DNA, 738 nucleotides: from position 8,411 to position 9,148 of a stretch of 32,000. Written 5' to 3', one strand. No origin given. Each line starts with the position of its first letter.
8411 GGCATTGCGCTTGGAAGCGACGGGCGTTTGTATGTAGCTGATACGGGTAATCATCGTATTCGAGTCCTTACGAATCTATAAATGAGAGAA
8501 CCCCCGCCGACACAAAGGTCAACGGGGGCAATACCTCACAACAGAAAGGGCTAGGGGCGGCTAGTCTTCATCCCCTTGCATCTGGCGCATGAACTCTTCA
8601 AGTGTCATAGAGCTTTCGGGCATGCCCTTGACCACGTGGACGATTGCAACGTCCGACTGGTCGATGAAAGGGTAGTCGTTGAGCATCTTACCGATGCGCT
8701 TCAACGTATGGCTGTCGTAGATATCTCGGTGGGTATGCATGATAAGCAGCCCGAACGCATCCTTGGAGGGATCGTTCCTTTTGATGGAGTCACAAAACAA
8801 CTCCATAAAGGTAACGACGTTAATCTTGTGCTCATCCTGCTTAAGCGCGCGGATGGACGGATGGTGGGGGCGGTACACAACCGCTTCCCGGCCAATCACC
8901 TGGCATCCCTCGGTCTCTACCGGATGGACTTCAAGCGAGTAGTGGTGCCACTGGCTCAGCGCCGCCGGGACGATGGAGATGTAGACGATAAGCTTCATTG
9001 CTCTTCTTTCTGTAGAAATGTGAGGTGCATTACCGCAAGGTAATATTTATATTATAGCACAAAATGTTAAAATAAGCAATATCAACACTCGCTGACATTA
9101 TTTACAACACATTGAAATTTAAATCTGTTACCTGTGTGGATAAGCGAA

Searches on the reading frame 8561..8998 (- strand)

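Call 3: search_protein_families(library=pfam, proteins=[window:8561-8998:-], max_evalue=0.01)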
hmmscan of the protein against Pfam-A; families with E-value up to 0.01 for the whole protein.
window:8561-8998:- (145 aa): 1 family
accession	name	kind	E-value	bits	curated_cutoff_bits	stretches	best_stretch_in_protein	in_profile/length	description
PF25683.1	URGCP_GTPase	-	0.0025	17.1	55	1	50-140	27-118/396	URGCP-like GTPase domain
